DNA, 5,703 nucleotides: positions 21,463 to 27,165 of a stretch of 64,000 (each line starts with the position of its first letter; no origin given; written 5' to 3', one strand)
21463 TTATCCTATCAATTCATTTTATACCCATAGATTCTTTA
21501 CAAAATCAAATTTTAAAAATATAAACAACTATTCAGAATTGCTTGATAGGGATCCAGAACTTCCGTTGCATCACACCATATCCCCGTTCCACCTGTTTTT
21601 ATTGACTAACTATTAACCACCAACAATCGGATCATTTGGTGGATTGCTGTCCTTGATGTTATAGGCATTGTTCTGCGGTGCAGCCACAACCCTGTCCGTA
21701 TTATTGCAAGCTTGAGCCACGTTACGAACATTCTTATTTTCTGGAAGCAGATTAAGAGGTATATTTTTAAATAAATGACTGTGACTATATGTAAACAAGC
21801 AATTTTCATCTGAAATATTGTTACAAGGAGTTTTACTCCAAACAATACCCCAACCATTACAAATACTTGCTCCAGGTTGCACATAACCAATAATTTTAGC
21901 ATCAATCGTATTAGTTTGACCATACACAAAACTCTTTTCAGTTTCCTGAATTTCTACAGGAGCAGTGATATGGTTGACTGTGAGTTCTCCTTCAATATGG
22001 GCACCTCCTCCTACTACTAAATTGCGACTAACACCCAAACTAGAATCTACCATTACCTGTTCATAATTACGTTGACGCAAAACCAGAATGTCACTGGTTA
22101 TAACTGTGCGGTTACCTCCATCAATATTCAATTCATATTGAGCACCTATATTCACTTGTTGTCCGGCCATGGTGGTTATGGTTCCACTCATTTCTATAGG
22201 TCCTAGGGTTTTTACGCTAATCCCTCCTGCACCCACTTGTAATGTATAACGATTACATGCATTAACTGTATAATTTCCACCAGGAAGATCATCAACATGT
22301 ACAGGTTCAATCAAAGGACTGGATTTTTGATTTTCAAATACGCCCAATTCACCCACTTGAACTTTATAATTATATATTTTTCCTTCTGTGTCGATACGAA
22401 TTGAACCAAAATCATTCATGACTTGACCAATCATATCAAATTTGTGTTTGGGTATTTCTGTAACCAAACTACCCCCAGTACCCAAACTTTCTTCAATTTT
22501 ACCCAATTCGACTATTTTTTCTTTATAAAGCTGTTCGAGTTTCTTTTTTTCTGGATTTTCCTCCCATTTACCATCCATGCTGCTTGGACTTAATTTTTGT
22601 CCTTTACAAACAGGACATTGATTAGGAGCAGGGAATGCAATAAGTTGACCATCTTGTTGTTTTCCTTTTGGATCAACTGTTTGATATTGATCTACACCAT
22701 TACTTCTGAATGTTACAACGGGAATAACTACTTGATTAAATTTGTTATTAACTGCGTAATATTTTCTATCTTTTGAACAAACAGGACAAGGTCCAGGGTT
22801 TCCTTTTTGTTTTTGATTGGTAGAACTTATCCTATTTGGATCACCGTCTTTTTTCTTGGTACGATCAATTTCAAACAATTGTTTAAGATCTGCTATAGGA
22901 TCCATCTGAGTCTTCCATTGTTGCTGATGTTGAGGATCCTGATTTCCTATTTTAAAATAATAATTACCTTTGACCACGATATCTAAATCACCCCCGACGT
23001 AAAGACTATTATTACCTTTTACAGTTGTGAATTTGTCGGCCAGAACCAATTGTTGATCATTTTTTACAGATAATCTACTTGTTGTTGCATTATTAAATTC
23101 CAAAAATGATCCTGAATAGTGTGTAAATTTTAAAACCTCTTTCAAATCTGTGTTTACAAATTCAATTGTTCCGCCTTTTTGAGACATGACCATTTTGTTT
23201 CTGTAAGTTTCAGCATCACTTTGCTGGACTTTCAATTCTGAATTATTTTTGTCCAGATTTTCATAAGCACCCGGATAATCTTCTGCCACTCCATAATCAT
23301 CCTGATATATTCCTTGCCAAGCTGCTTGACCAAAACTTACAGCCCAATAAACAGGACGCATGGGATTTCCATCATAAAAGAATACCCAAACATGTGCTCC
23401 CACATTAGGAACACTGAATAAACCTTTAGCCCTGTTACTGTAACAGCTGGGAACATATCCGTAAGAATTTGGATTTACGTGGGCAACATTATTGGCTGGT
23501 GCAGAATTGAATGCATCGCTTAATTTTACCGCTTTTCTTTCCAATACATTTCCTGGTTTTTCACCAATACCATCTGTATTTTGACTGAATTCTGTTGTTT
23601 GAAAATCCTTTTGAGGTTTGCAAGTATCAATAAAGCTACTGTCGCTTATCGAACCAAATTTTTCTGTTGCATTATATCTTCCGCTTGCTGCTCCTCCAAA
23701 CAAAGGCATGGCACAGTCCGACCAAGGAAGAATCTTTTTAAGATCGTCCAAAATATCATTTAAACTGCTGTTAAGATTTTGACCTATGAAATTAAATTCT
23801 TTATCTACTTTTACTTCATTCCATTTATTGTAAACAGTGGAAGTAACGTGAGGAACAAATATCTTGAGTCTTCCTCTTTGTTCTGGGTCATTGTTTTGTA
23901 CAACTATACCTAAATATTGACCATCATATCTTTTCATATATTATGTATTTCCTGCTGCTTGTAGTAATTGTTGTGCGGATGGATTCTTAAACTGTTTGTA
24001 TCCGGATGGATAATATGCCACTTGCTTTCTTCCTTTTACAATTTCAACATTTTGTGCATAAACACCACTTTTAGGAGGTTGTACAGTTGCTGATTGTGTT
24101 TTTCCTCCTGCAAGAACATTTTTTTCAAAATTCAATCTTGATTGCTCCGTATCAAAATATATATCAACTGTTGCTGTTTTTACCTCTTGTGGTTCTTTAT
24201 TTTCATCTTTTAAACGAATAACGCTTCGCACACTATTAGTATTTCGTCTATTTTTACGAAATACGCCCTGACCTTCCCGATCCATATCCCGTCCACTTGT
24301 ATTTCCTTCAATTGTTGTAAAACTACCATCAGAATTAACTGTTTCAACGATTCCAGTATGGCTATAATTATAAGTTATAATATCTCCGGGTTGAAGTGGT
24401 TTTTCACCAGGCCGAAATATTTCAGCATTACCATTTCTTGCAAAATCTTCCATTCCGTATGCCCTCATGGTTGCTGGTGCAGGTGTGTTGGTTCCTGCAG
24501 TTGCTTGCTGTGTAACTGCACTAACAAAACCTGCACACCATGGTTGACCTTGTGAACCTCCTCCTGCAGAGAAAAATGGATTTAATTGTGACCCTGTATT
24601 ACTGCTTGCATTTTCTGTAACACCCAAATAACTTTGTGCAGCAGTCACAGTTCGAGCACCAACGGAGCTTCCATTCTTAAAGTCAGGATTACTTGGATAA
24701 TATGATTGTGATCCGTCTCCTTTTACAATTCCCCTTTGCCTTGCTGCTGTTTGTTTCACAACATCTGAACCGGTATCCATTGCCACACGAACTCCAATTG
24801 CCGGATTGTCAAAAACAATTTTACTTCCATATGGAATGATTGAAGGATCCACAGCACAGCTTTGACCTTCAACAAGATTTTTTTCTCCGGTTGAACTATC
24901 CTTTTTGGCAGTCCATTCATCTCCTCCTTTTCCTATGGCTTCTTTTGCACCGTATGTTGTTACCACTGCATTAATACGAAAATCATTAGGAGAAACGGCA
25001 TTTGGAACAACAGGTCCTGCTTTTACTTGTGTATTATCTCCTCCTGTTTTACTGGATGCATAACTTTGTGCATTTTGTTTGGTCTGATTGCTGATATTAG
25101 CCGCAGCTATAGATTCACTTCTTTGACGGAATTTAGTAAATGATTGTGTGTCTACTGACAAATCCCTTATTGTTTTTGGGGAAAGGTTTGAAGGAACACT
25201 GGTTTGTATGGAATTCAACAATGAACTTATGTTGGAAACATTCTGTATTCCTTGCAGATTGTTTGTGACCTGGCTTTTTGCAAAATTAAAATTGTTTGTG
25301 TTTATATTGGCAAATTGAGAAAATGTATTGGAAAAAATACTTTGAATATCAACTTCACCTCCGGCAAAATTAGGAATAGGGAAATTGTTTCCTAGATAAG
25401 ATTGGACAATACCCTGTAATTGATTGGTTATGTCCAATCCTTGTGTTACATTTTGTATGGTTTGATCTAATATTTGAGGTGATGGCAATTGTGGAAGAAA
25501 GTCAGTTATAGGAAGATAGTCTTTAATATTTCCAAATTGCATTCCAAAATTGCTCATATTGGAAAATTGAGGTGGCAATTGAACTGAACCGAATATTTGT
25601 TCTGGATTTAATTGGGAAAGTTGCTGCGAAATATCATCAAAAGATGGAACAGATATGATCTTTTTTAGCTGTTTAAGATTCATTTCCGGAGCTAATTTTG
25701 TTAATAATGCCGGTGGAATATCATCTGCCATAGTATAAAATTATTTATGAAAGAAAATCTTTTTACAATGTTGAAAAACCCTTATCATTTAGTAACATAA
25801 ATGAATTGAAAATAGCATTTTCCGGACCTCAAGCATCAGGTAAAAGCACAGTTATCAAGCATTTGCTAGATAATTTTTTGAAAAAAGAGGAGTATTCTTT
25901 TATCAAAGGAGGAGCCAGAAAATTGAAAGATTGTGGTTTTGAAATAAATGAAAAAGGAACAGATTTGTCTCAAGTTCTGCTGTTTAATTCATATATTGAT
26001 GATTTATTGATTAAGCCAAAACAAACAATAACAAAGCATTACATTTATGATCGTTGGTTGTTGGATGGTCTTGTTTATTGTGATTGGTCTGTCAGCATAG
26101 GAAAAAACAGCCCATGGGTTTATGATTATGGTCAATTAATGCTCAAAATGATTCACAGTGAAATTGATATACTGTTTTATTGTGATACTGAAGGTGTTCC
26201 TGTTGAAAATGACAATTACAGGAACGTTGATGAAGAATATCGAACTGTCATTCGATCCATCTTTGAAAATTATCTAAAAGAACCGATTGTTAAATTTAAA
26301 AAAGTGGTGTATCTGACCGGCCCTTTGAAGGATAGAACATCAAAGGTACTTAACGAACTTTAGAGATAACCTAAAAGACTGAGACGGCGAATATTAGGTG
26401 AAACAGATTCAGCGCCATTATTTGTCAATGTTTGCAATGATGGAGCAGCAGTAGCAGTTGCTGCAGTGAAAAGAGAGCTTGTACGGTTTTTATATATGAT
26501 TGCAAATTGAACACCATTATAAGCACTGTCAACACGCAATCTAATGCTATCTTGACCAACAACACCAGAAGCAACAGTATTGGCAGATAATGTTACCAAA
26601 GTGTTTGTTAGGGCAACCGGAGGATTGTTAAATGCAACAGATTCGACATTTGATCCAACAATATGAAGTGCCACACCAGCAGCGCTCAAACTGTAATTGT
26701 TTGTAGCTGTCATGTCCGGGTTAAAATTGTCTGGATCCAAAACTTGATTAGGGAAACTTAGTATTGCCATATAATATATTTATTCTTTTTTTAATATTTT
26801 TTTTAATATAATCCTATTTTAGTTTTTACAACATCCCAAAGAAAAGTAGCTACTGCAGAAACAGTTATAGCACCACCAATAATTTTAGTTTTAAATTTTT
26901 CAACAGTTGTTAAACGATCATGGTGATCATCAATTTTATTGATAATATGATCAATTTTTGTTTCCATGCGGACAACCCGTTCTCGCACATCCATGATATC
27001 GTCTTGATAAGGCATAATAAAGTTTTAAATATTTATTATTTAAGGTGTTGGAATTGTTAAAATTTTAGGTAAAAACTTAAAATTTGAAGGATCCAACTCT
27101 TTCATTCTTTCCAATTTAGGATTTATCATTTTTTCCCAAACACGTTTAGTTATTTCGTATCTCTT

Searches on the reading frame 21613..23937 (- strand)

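Call 3: search_protein_families(library=pfam, proteins=[window:21613-23937:-], max_evalue=0.1)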
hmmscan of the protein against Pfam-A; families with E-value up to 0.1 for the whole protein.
window:21613-23937:- (774 aa): 2 families
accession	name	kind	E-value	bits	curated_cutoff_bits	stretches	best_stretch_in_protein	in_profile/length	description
PF04717.18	Phage_base_V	-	8.4e-09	36.1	23.8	2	166-197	39-70/75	Type VI secretion system/phage-baseplate injector OB domain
PF22178.3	Gp5_trimer_C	-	0.087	13.4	30.9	0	292-333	65-107/112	Bacteriophage T4 gp5 C-terminal trimerisation domain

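Call 4: search_protein_families(library=phrogs, proteins=[window:21613-23937:-], max_evalue=0.01)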
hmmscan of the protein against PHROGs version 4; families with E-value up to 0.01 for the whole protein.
window:21613-23937:- (774 aa): 3 families
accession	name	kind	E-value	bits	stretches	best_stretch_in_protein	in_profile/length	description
phrog_430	-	tail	1.3e-10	41.3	1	237-333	326-424/868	baseplate hub subunit and tail lysozyme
phrog_27932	-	tail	0.0026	17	1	231-331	517-620/855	baseplate hub subunit and tail lysozyme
phrog_11338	-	tail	0.009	16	0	605-680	193-270/380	tail fiber protein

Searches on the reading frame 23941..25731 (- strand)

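Call 3: search_protein_families(library=pfam, proteins=[window:23941-25731:-], max_evalue=0.1)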
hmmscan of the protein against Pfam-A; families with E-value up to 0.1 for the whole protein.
window:23941-25731:- (596 aa): 2 families
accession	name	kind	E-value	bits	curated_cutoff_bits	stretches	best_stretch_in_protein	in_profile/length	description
PF05257.22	CHAP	-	1.1e-10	42.3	26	1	393-477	3-81/81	CHAP domain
PF06725.17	3D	-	4.4e-05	24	23.8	1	291-325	2-41/72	3D domain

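Call 4: search_protein_families(library=phrogs, proteins=[window:23941-25731:-], max_evalue=0.01)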
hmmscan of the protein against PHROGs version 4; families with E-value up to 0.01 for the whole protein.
window:23941-25731:- (596 aa): 10 families
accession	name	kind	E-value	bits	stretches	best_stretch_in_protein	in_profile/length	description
phrog_21825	-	lysis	1.3e-14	55.3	1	361-512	7-168/289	endolysin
phrog_21357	-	lysis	3.5e-12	47.2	1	362-508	8-159/225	endolysin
phrog_9589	-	lysis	2.6e-11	44.9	1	360-500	6-147/281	endolysin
phrog_38078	-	unknown function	2.9e-09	37.6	1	389-498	79-197/423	-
phrog_6631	-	unknown function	1.9e-05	25.3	1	207-322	96-220/251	-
phrog_8577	-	lysis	2.2e-05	24.7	1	438-525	66-175/453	endolysin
phrog_22529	-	unknown function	0.00097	19.8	1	282-324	78-118/148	-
phrog_26537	-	unknown function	0.0015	19.7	1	313-360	4-48/70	-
phrog_33758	-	unknown function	0.0042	17.9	0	280-324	96-144/173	-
phrog_2307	-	other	0.0064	17.3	0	232-322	92-181/212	L-alanyl-D-glutamate peptidase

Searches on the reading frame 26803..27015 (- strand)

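Call 85: search_protein_families(library=pfam, proteins=[window:26803-27015:-], max_evalue=0.01)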
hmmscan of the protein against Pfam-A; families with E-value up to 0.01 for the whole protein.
window:26803-27015:- (70 aa): 0 families

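Call 96: search_protein_families(library=phrogs, proteins=[window:26803-27015:-], max_evalue=0.01)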
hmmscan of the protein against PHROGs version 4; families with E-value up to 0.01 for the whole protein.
window:26803-27015:- (70 aa): 4 families
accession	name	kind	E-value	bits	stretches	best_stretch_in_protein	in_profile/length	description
phrog_5225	-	unknown function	0.0011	20.3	1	5-56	28-80/92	-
phrog_689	-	lysis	0.0015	19.7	0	5-64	9-90/91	holin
phrog_5211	-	unknown function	0.0023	19.2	1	5-68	36-95/112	-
phrog_1193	-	other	0.0075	17.2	1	4-59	12-67/76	hemolysin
